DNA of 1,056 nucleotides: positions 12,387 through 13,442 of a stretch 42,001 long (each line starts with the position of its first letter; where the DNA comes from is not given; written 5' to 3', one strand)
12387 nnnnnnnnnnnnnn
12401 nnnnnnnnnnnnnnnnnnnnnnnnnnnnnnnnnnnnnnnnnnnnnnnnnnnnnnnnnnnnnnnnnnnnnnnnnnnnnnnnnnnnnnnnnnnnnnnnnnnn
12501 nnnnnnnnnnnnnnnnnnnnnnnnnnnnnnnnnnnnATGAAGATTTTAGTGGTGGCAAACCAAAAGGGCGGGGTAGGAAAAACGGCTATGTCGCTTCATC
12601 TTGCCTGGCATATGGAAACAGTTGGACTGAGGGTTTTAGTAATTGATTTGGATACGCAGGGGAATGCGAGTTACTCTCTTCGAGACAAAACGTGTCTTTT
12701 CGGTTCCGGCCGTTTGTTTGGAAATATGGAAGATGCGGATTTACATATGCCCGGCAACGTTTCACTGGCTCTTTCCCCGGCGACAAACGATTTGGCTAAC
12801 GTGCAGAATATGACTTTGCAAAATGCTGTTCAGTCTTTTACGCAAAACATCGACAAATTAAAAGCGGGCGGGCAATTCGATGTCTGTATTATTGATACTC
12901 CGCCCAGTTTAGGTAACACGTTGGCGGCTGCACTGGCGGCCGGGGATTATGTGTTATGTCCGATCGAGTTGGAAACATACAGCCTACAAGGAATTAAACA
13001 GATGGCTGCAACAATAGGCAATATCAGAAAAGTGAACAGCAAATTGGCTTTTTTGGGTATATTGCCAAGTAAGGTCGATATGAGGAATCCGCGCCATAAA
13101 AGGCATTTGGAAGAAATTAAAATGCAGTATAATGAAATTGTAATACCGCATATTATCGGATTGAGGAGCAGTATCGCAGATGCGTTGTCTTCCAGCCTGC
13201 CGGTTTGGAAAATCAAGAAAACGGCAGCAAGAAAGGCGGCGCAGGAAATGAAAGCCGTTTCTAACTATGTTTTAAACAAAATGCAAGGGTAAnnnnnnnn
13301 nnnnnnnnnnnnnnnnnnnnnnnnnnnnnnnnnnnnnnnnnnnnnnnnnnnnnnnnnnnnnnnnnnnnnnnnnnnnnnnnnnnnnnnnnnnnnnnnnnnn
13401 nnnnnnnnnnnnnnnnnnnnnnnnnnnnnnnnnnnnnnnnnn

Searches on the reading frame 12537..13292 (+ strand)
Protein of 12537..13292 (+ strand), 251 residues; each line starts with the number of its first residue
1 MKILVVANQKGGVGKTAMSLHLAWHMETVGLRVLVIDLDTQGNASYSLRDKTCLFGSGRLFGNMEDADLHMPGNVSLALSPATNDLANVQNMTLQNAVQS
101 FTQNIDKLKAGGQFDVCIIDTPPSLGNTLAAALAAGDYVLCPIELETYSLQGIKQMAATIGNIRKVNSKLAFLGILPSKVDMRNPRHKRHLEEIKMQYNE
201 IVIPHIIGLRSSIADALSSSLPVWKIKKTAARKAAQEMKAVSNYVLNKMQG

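Call 10: search_protein_families(library=pfam, proteins=[window:12537-13292:+], max_evalue=0.01)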
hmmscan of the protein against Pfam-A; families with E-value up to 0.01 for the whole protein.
window:12537-13292:+ (251 aa): 6 families
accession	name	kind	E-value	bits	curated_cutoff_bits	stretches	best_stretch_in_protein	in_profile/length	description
PF13614.12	AAA_31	-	1.8e-35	122.9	27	1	1-170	1-175/177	AAA domain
PF01656.29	CbiA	-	5.1e-20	72.1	25.4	1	4-222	1-124/125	CobQ/CobB/MinD/ParA nucleotide binding domain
PF09140.17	MipZ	-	1e-11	45.1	20.7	1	3-163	2-149/262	ATPase MipZ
PF10609.15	ParA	-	6.6e-10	39.3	27.1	1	2-127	4-125/246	NUBPL iron-transfer P-loop NTPase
PF06564.18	CBP_BcsQ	-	2.6e-08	34.1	21.3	1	1-40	1-40/234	Cellulose biosynthesis protein BcsQ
PF02374.21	ArsA_ATPase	-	2.3e-07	30.8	24.3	1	7-45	6-44/305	Anion-transporting ATPase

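Call 11: search_protein_families(library=ncbifam, proteins=[window:12537-13292:+], max_evalue=0.01)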
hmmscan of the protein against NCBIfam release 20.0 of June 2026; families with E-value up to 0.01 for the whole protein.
window:12537-13292:+ (251 aa): 19 families
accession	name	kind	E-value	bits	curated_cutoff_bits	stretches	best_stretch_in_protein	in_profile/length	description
NF041546.1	ParA_partition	equivalog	7.5e-26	90.9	180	2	3-45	1-43/203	ParA family partition ATPase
NF041283.1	PrgP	equivalog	2.1e-16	60.1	400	1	3-200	4-214/297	ParA superfamily DNA segregation protein PrgP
TIGR03371.1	cellulose_yhjQ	equivalog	3.1e-16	59.6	157.85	1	1-249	1-245/246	cellulose biosynthesis protein BcsQ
TIGR03453.1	partition_RepA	equivalog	3.3e-14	52.5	348.45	2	2-43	105-146/387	plasmid partitioning protein RepA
NF010443.0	PRK13869.1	subfamily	8.6e-10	37.9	446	1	2-45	122-165/405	plasmid-partitioning protein RepA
NF010259.0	PRK13705.1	equivalog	2.1e-08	33.6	725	1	3-45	108-151/388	plasmid-partitioning protein SopA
TIGR01007.1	eps_fam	subfamily_domain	3.8e-08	33.1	108.05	1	1-183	17-193/204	polysaccharide biosynthesis tyrosine autokinase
TIGR01969.1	minD_arch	subfamily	1.2e-07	31.1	201.75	1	3-151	2-146/251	cell division ATPase MinD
TIGR01968.1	minD_bact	equivalog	1.8e-07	30.8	212.9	1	2-40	2-40/261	septum site-determining protein MinD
NF047398.1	AAA_KGGVGR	domain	2.3e-07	31.3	90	1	2-39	3-40/190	KGGVGR-motif variant AAA ATPase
NF007460.0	PRK10037.1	equivalog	2.5e-07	30.4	399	1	1-247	1-237/250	cellulose biosynthesis protein BcsQ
TIGR00345.1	GET3_arsA_TRC40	subfamily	3.2e-06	26.9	135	1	10-45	5-40/299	TRC40/GET3/ArsA family transport-energizing ATPase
NF041136.1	MrpORP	equivalog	1e-05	25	450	1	3-43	7-47/365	iron-sulfur cluster carrier protein MrpORP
TIGR03029.1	EpsG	equivalog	0.00035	19.8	313.8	1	2-134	104-233/274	chain length determinant protein tyrosine kinase EpsG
NF008669.0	PRK11670.1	equivalog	0.00085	18.3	348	1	2-43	108-149/369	iron-sulfur cluster carrier protein ApbC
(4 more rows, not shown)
